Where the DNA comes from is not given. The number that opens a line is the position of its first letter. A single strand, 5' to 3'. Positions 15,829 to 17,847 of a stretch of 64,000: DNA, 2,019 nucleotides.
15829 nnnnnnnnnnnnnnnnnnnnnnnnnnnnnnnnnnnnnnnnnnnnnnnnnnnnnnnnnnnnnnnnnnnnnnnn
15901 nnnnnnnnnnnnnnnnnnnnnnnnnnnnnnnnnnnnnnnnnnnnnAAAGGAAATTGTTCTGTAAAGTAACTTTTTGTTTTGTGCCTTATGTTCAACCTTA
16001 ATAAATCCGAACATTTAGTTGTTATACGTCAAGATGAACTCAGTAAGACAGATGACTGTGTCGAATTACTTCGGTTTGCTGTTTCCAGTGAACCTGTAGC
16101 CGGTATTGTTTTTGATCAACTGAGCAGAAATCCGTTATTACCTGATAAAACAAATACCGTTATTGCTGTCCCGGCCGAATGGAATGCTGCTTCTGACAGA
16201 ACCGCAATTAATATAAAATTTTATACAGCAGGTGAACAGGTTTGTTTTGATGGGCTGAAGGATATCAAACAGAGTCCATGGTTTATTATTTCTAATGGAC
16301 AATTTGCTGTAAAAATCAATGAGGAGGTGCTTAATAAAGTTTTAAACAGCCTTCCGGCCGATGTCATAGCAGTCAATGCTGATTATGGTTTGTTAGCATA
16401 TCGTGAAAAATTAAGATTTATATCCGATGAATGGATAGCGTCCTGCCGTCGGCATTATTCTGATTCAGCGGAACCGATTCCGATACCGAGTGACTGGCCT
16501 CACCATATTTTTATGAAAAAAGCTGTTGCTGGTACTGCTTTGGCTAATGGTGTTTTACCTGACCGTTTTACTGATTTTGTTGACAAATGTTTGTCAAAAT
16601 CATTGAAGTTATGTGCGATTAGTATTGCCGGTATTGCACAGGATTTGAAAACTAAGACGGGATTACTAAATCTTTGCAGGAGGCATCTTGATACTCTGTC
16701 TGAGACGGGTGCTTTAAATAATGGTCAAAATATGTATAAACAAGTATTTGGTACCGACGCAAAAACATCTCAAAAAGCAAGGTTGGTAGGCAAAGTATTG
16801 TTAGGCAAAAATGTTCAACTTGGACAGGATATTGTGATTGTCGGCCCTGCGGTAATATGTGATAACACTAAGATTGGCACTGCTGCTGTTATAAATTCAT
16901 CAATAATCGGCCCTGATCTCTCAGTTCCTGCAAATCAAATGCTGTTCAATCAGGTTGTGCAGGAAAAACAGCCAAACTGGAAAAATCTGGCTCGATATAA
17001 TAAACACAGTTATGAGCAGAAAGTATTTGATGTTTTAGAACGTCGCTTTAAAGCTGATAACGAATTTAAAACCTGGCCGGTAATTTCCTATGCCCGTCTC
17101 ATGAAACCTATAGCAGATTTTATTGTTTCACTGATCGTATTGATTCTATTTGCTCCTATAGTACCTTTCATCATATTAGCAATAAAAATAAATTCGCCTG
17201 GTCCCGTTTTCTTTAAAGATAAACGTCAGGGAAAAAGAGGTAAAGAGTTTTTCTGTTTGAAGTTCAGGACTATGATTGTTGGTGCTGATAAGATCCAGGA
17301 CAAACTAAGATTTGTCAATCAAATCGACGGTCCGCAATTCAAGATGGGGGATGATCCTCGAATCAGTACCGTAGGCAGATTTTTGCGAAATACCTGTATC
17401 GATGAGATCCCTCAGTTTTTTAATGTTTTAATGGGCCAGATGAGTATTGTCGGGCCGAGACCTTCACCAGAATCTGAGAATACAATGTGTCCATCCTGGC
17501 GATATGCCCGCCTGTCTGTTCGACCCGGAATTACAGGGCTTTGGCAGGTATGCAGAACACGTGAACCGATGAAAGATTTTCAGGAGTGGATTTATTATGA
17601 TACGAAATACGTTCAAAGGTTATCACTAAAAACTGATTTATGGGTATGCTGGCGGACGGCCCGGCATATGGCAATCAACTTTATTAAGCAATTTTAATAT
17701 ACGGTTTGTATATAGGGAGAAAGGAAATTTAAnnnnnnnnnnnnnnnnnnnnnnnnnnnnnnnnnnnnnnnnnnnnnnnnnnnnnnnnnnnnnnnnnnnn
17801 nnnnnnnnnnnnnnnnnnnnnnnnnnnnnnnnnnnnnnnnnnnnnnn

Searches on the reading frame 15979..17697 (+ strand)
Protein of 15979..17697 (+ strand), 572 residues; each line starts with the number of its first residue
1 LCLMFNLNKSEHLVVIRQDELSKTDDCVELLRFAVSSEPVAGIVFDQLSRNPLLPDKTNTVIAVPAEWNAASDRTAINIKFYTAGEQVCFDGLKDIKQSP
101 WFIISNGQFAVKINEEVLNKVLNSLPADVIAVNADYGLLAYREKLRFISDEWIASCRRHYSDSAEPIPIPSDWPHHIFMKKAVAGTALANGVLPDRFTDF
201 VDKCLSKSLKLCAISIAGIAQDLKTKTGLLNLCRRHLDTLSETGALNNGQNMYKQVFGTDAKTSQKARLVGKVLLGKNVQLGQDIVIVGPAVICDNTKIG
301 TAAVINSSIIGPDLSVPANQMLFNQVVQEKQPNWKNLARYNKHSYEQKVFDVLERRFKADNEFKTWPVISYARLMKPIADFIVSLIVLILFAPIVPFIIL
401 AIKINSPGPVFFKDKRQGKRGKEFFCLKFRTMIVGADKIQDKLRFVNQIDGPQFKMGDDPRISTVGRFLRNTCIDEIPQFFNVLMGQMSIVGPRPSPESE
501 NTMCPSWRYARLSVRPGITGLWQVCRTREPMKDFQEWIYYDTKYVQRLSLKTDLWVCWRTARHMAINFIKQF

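Call 3: search_protein_families(library=pfam, proteins=[window:15979-17697:+], max_evalue=0.01)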
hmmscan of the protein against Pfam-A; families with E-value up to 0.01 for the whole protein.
window:15979-17697:+ (572 aa): 3 families
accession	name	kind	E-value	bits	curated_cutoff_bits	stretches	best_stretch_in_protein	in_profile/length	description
PF02397.22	Bac_transf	-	8.8e-58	195.2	27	1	376-564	1-177/179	Bacterial sugar transferase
PF25084.1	LbH_EIF2B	-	6e-05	23.5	54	1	259-322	8-87/105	EIF2B subunit epsilon LbH domain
PF00132.30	Hexapep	-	0.00036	20.5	27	1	274-306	3-35/36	Bacterial transferase hexapeptide (six repeats)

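Call 4: search_protein_families(library=ncbifam, proteins=[window:15979-17697:+], max_evalue=0.01)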
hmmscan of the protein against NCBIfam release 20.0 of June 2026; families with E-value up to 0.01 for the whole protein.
window:15979-17697:+ (572 aa): 19 families
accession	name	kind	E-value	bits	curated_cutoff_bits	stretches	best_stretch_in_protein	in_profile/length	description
TIGR03025.1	EPS_sugtrans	subfamily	1.5e-70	238.7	295.55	1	367-564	249-438/445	exopolysaccharide biosynthesis polyprenyl glycosylphosphotransferase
TIGR03023.1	WcaJ_sugtrans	equivalog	4.1e-59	201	410.75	1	367-565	254-447/453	undecaprenyl-phosphate glucose phosphotransferase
NF041877.1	EPS_EpsZ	equivalog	3.4e-57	194.1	800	1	374-560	264-448/459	exopolysaccharide biosynthesis polyisoprenyl-phosphate hexose-1-phosphate transferase EpsZ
TIGR03022.1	WbaP_sugtrans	subfamily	1.2e-53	183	403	1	372-562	255-447/456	undecaprenyl-phosphate galactose phosphotransferase WbaP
NF052601.1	undeca_RfbP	equivalog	1.2e-50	172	330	1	368-562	37-233/244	undecaprenyl-phosphate galactose phosphotransferase family protein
TIGR03013.1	EpsB_2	subfamily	7.1e-43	147.3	393.35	1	372-562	251-434/443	TIGR03013 family XrtA/PEP-CTERM system glycosyltransferase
NF011751.0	PRK15204.1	equivalog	5.9e-36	124.1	907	1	372-562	276-467/476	undecaprenyl-phosphate galactose phosphotransferase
NF007518.0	PRK10124.1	equivalog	2.5e-34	118.8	684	1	370-558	268-451/464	undecaprenyl-phosphate glucose phosphotransferase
NF050817.1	PolSacchBiosHfsE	equivalog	1.8e-32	112.7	750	1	361-559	257-454/467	polysaccharide biosynthesis protein HfsE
NF045514.1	glycotran_HepC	equivalog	3.3e-22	78.9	140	1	371-495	112-211/220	heterocyst development glycosyltransferase HepC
TIGR03992.1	Arch_glmU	subfamily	4.4e-06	25.8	292.1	1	197-317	189-311/393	bifunctional sugar-1-phosphate nucleotidylyltransferase/acetyltransferase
NF041173.1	Sug_nt_acttase_Thmprot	equivalog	4.9e-06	25.7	600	1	197-328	189-322/405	bifunctional sugar-1-phosphate nucleotidylyltransferase/acetyltransferase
NF052502.1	man1P_GTase_Rv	exception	0.00015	20.7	440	1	256-330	248-321/352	mannose-1-phosphate guanylyltransferase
TIGR01853.1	lipid_A_lpxD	equivalog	0.00018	20.6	242.5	1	254-309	98-153/325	UDP-3-O-(3-hydroxymyristoyl)glucosamine N-acyltransferase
NF002060.0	PRK00892.1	subfamily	0.001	18.3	207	1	254-308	107-161/345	UDP-3-O-(3-hydroxymyristoyl)glucosamine N-acyltransferase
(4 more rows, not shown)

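Call 47: find_homologous_proteins(query=window:15979-17697:+, max_evalue=1e-10)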
Query window:15979-17697:+ (572 aa): 6758 proteins with E <= 1e-10 among 8000 candidates; the best 120 are listed.
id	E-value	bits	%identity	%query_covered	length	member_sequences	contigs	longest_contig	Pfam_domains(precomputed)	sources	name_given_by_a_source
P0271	2.5e-267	906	100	69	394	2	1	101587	PF25087.2,PF02397.23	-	-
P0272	3.2e-234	796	62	99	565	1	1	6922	PF00132.31,PF25087.2,PF02397.23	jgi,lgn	jgi:lipopolysaccharide/colanic/teichoic acid biosynthesis glycosyltransferase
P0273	6.4e-217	739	59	99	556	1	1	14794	PF00132.31,PF25087.2,PF25084.2,PF02397.23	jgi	-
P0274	1.3e-216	738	59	99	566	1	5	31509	PF25087.2,PF02397.23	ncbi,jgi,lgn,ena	-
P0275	1.1e-213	729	58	99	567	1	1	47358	PF00132.31,PF25087.2,PF25084.2,PF02397.23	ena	-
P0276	1.5e-213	728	57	99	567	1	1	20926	PF00132.31,PF25087.2,PF25084.2,PF02397.23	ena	-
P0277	9.8e-212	722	58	99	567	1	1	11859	PF00132.31,PF02397.23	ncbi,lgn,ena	-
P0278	3.4e-206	704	55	99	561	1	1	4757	PF00132.31,PF25084.2,PF02397.23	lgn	-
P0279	1.1e-202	692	57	95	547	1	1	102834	PF00132.31,PF25087.2,PF25084.2,PF02397.23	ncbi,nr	ncbi:MAG: sugar transferase [Phycisphaerae bacterium]|nr:sugar transferase [Phycisphaerae bacterium]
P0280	2.1e-202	691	55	99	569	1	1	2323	PF00132.31,PF25087.2,PF25084.2,PF02397.23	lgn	-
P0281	4.4e-201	687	54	99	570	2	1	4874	PF00132.31,PF02397.23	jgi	jgi:lipopolysaccharide/colanic/teichoic acid biosynthesis glycosyltransferase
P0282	3.0e-199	681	55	98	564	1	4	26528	PF00132.31,PF25087.2,PF25084.2,PF02397.23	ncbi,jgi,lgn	-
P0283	6.1e-199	680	56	98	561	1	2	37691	PF25087.2,PF25084.2,PF02397.23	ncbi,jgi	-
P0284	1.7e-198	679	54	98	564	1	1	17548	PF25087.2,PF25084.2,PF02397.23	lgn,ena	-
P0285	1.8e-198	678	54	98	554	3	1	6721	PF00132.31,PF25087.2,PF25084.2,PF02397.23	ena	-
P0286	9.0e-198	676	53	99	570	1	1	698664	PF00132.31,PF25084.2,PF02397.23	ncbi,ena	-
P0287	4.2e-197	674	54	98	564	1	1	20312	PF25087.2,PF25084.2,PF02397.23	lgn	-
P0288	6.1e-197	673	54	97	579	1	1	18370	PF25087.2,PF25084.2,PF02397.23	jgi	-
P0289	7.5e-197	673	53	98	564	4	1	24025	PF25087.2,PF25084.2,PF02397.23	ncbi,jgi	ncbi:MAG: sugar transferase [Planctomycetota bacterium]|jgi:lipopolysaccharide/colanic/teichoic acid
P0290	7.6e-197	673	55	98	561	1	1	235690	PF25087.2,PF25084.2,PF02397.23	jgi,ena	-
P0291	3.9e-196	671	54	98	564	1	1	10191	PF25087.2,PF25084.2,PF02397.23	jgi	-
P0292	9.6e-196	669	54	98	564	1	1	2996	PF25087.2,PF25084.2,PF02397.23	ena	-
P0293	1.2e-195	669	53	98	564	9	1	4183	PF25087.2,PF25084.2,PF02397.23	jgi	-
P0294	8.7e-195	666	52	98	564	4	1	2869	PF00132.31,PF25087.2,PF25084.2,PF02397.23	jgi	-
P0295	9.0e-195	666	52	98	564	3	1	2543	PF25084.2,PF02397.23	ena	-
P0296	8.6e-194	663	55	98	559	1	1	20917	PF00132.31,PF25087.2,PF25084.2,PF02397.23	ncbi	-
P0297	1.5e-193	662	53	98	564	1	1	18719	PF25087.2,PF25084.2,PF02397.23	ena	-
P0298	2.5e-192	658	52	98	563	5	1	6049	PF00132.31,PF25087.2,PF02397.23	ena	-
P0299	3.7e-191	654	52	98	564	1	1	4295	PF25087.2,PF02397.23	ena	-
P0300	3.8e-191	654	52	98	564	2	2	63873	PF25087.2,PF25084.2,PF02397.23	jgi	jgi:lipopolysaccharide/colanic/teichoic acid biosynthesis glycosyltransferase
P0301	8.5e-191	653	52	98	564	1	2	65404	PF25087.2,PF25084.2,PF02397.23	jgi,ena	-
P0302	1.2e-190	653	54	99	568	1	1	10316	PF25087.2,PF02397.23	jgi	-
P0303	5.1e-190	651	53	98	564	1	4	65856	PF25087.2,PF25084.2,PF02397.23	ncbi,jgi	ncbi:MAG: sugar transferase [Planctomycetota bacterium]|jgi:lipopolysaccharide/colanic/teichoic acid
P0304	2.3e-189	648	53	98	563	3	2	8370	PF25087.2,PF25084.2,PF02397.23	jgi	-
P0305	1.6e-188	646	53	98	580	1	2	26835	PF00132.31,PF25087.2,PF25084.2,PF02397.23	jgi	-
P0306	3.3e-188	645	51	98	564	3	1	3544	PF00132.31,PF25087.2,PF25084.2,PF02397.23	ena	-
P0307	3.7e-188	644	52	98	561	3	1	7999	PF00132.31,PF25087.2,PF25084.2,PF02397.23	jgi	jgi:lipopolysaccharide/colanic/teichoic acid biosynthesis glycosyltransferase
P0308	6.9e-188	644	52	98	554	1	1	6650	PF00132.31,PF25087.2,PF25084.2,PF02397.23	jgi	jgi:lipopolysaccharide/colanic/teichoic acid biosynthesis glycosyltransferase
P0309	1.1e-187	643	52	98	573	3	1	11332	PF00132.31,PF25087.2,PF25084.2,PF02397.23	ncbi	-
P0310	1.2e-187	643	54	98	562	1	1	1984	PF00132.31,PF25087.2,PF25084.2,PF02397.23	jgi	jgi:lipopolysaccharide/colanic/teichoic acid biosynthesis glycosyltransferase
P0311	1.3e-187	643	52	98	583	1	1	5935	PF00132.31,PF25087.2,PF25084.2,PF02397.23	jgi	-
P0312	2.7e-187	642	54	98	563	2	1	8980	PF00132.31,PF25087.2,PF25084.2,PF02397.23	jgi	jgi:lipopolysaccharide/colanic/teichoic acid biosynthesis glycosyltransferase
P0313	1.0e-186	640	51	98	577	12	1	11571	PF00132.31,PF25087.2,PF25084.2,PF02397.23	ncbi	-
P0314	1.5e-186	639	52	98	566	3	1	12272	PF00132.31,PF25087.2,PF25084.2,PF02397.23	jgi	jgi:lipopolysaccharide/colanic/teichoic acid biosynthesis glycosyltransferase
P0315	1.6e-186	639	53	97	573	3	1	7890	PF00132.31,PF25087.2,PF25084.2,PF02397.23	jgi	-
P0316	1.9e-186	639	51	98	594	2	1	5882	PF02397.23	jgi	jgi:lipopolysaccharide/colanic/teichoic acid biosynthesis glycosyltransferase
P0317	4.2e-186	638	52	95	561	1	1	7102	PF00132.31,PF25087.2,PF25084.2,PF02397.23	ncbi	-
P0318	4.5e-186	638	51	99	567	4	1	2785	PF00132.31,PF25087.2,PF25084.2,PF02397.23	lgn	-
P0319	4.8e-186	637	52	98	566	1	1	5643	PF00132.31,PF25087.2,PF25084.2,PF02397.23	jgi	jgi:lipopolysaccharide/colanic/teichoic acid biosynthesis glycosyltransferase/acetyltransferase-like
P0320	4.8e-186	637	52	98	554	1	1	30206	PF00132.31,PF25087.2,PF02397.23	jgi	-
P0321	1.4e-185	636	52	98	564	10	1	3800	PF25087.2,PF25084.2,PF02397.23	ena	-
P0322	1.6e-185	636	53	98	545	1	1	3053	PF25087.2,PF25084.2,PF02397.23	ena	-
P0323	2.6e-185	635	53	98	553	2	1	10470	PF00132.31,PF25087.2,PF02397.23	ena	-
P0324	2.8e-185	635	52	95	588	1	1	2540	PF00132.31,PF25087.2,PF25084.2,PF02397.23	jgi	jgi:lipopolysaccharide/colanic/teichoic acid biosynthesis glycosyltransferase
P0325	3.0e-185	635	52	98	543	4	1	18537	PF00132.31,PF25087.2,PF25084.2,PF02397.23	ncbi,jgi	ncbi:MAG: sugar transferase [Planctomycetota bacterium]|jgi:lipopolysaccharide/colanic/teichoic acid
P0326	4.6e-185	634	52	98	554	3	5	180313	PF00132.31,PF25087.2,PF25084.2,PF02397.23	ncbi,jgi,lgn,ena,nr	ncbi:MAG TPA: hypothetical protein HPP66_14350 [Planctomycetes bacterium]|nr:hypothetical protein [P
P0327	4.7e-185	634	51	98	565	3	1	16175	PF25087.2,PF25084.2,PF02397.23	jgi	jgi:lipopolysaccharide/colanic/teichoic acid biosynthesis glycosyltransferase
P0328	5.1e-185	634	51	99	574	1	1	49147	PF25087.2,PF02397.23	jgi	-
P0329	7.6e-185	633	52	98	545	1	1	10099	PF00132.31,PF25087.2,PF25084.2,PF02397.23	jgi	-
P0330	7.8e-185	633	51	98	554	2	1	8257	PF25087.2,PF25084.2,PF02397.23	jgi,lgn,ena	-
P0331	8.0e-185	633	51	98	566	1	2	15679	PF25087.2,PF25084.2,PF02397.23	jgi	-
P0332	1.0e-184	633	51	99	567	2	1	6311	PF00132.31,PF25087.2,PF25084.2,PF02397.23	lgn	-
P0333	1.2e-184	633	53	97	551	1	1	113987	PF00132.31,PF25087.2,PF25084.2,PF02397.23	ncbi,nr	ncbi:MAG: hypothetical protein GY845_03755 [Planctomycetes bacterium]|nr:hypothetical protein [Planc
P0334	1.2e-184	633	51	98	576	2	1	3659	PF25087.2,PF25084.2,PF02397.23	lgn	-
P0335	1.4e-184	633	52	98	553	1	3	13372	PF00132.31,PF25087.2,PF02397.23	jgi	jgi:lipopolysaccharide/colanic/teichoic acid biosynthesis glycosyltransferase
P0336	1.6e-184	632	52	98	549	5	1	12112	PF25087.2,PF25084.2,PF02397.23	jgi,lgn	jgi:lipopolysaccharide/colanic/teichoic acid biosynthesis glycosyltransferase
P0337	3.3e-184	631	51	98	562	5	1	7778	PF25087.2,PF25084.2,PF02397.23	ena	-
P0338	3.5e-184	631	51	98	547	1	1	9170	PF25087.2,PF02397.23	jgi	jgi:lipopolysaccharide/colanic/teichoic acid biosynthesis glycosyltransferase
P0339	3.8e-184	631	54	95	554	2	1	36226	PF25087.2,PF25084.2,PF02397.23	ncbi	ncbi:MAG: sugar transferase [Planctomycetota bacterium]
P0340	1.7e-183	629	52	95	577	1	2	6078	PF25087.2,PF25084.2,PF02397.23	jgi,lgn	jgi:lipopolysaccharide/colanic/teichoic acid biosynthesis glycosyltransferase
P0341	2.0e-183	629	51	99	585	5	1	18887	PF00132.31,PF25087.2,PF25084.2,PF02397.23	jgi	-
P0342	2.8e-183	628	51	98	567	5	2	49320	PF00132.31,PF25087.2,PF02397.23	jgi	jgi:lipopolysaccharide/colanic/teichoic acid biosynthesis glycosyltransferase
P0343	2.8e-183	628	52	98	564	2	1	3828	PF25087.2,PF25084.2,PF02397.23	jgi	jgi:lipopolysaccharide/colanic/teichoic acid biosynthesis glycosyltransferase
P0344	3.2e-183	628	51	98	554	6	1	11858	PF00132.31,PF25087.2,PF25084.2,PF02397.23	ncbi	ncbi:MAG: sugar transferase [Sedimentisphaerales bacterium]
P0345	3.3e-183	628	51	98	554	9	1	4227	PF00132.31,PF25087.2,PF25084.2,PF02397.23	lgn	-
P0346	3.4e-183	628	50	98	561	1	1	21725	PF00132.31,PF25087.2,PF25084.2,PF02397.23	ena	-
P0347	3.5e-183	628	53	98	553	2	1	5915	PF00132.31,PF25087.2,PF02397.23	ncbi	-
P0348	4.0e-183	628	53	95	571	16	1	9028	PF00132.31,PF25087.2,PF25084.2,PF02397.23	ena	-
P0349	4.1e-183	628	52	98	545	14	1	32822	PF25087.2,PF02397.23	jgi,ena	-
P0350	4.3e-183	628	52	98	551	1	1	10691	PF25087.2,PF25084.2,PF02397.23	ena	-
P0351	4.8e-183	628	52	98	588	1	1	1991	PF00132.31,PF25087.2,PF02397.23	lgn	-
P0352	5.2e-183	627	52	98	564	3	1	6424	PF00132.31,PF25087.2,PF25084.2,PF02397.23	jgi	jgi:lipopolysaccharide/colanic/teichoic acid biosynthesis glycosyltransferase/acetyltransferase-like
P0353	5.3e-183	627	52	98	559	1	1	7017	PF25087.2,PF02397.23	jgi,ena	-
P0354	6.4e-183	627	52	98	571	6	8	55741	PF00132.31,PF25087.2,PF25084.2,PF02397.23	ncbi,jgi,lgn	-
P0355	6.8e-183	627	52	98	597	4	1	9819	PF00132.31,PF25087.2,PF25084.2,PF02397.23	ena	-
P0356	7.1e-183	627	51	98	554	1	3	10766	PF00132.31,PF25087.2,PF25084.2,PF02397.23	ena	-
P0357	7.1e-183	627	51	99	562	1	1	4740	PF00132.31,PF25087.2,PF25084.2,PF02397.23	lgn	-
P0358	9.0e-183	627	51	98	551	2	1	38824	PF00132.31,PF25087.2,PF25084.2,PF02397.23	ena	-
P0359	9.4e-183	627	51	98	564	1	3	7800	PF00132.31,PF25087.2,PF25084.2,PF02397.23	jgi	-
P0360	1.2e-182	626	53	95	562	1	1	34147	PF25087.2,PF25084.2,PF02397.23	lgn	-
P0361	1.7e-182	626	51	98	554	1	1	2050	PF00132.31,PF25087.2,PF25084.2,PF02397.23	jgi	-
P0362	2.5e-182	625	53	98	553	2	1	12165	PF00132.31,PF25087.2,PF02397.23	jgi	-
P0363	2.8e-182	625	51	98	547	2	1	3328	PF25087.2,PF25084.2,PF02397.23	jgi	-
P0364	3.3e-182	625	51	98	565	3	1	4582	PF25087.2,PF25084.2,PF02397.23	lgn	-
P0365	7.5e-182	624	52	98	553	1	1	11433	PF00132.31,PF25087.2,PF25084.2,PF02397.23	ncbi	-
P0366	1.2e-181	623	53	98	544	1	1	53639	PF00132.31,PF25087.2,PF25084.2,PF02397.23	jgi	jgi:lipopolysaccharide/colanic/teichoic acid biosynthesis glycosyltransferase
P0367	1.3e-181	623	53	98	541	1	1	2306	PF25087.2,PF25084.2,PF02397.23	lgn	-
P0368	1.6e-181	622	51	98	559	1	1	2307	PF25087.2,PF25084.2,PF02397.23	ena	-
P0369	1.7e-181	622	51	98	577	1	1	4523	PF25087.2,PF25084.2,PF02397.23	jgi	jgi:lipopolysaccharide/colanic/teichoic acid biosynthesis glycosyltransferase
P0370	1.8e-181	622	51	96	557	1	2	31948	PF00132.31,PF25087.2,PF25084.2,PF02397.23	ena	-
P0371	2.5e-181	622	52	98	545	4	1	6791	PF25087.2,PF25084.2,PF02397.23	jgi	-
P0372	4.2e-181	621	57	85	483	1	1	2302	PF25087.2,PF25084.2,PF02397.23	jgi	jgi:lipopolysaccharide/colanic/teichoic acid biosynthesis glycosyltransferase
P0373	4.9e-181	621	51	98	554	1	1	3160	PF00132.31,PF25087.2,PF25084.2,PF02397.23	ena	-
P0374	5.8e-181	621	51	98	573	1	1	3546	PF00132.31,PF25087.2,PF25084.2,PF02397.23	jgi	jgi:lipopolysaccharide/colanic/teichoic acid biosynthesis glycosyltransferase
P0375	6.5e-181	620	51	98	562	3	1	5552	PF00132.31,PF25087.2,PF25084.2,PF02397.23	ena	-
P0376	7.7e-181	620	51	98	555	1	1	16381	PF00132.31,PF25087.2,PF25084.2,PF02397.23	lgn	-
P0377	8.0e-181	620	52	98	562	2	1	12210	PF00132.31,PF25087.2,PF25084.2,PF02397.23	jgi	jgi:lipopolysaccharide/colanic/teichoic acid biosynthesis glycosyltransferase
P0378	9.2e-181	620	51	98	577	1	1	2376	PF00132.31,PF25087.2,PF25084.2,PF02397.23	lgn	-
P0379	9.5e-181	620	50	98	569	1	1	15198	PF00132.31,PF25087.2,PF02397.23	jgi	-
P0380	1.5e-180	619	50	98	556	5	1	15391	PF02397.23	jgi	-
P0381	1.6e-180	619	50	98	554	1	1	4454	PF00132.31,PF25087.2,PF25084.2,PF02397.23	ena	-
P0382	3.0e-180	618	49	98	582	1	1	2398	PF25087.2,PF25084.2,PF02397.23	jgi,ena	-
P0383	3.2e-180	618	51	98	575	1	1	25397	PF00132.31,PF25087.2,PF25084.2,PF02397.23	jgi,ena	-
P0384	4.3e-180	618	51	98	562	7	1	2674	PF00132.31,PF25087.2,PF25084.2,PF02397.23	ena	-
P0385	5.3e-180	617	51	94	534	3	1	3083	PF00132.31,PF25087.2,PF25084.2,PF02397.23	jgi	jgi:lipopolysaccharide/colanic/teichoic acid biosynthesis glycosyltransferase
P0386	8.2e-180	617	51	98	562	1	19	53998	PF00132.31,PF25087.2,PF25084.2,PF02397.23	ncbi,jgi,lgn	-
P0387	9.0e-180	617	51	95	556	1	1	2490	PF00132.31,PF25087.2,PF25084.2,PF02397.23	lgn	-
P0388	1.0e-179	617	52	95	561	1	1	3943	PF00132.31,PF25087.2,PF25084.2,PF02397.23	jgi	-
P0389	1.2e-179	616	52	98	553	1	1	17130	PF00132.31,PF25087.2,PF25084.2,PF02397.23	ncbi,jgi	ncbi:MAG: sugar transferase [Planctomycetota bacterium]|jgi:lipopolysaccharide/colanic/teichoic acid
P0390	1.4e-179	616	50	98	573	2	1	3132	PF25087.2,PF25084.2,PF02397.23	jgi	-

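Call 60: predict_structure(alignment_id=A6)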
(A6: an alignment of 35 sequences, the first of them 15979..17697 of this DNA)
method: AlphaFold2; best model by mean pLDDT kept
length: 572 residues; sequences in the alignment: 35
mean_pLDDT: 50.3   pTM: 0.32
mean pLDDT of the five models: 50.3, 44.1, 42.3, 42.2, 41.1
residues with pLDDT >= 90: 0; 70-90: 126; 50-70: 160; < 50: 286
segments of 3 or more residues with pLDDT < 50: 1-79, 93-96, 107-115, 134-170, 214-259, 270-272, 339-370, 417-422, 435-461, 492-516, 529-538, 544-546
pLDDT, mean of each block of 10 residues (from residue 1): 22 25 28 25 23 28 25 36 54 54 52 47 66 42 27 26 33 65 75 74 80 48 35 37 30 36 60 64 69 77 71 79 62 58 31 30 34 63 77 79 72 57 61 49 34 37 66 70 67 37 31 44 52 46 52 70 73 67
secondary structure, 60 per line:
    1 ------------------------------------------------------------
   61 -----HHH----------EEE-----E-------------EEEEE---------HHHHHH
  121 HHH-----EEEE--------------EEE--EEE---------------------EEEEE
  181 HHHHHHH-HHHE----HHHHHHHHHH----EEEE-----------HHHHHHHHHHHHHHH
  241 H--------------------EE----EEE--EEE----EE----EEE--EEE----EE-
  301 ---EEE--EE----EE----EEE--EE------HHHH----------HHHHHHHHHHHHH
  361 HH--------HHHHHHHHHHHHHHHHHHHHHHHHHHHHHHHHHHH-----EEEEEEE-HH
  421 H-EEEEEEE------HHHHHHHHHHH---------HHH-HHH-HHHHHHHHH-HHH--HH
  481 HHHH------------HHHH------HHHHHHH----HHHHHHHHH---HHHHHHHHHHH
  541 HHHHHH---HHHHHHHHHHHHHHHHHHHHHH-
elements in order: E79-81 E101-105 H115-123 E129-132 E147-149 E152-154 E176-180 H181-187 H197-206 E211-214 H226-241 E268-270 E273-275 E286-288 E291-293 E304-306 E321-323 H334-337 H348-362 H371-405 E411-417 E423-429 H436-446 H464-472 H479-484 H497-500 H507-513 H518-526 H530-546 H550-571
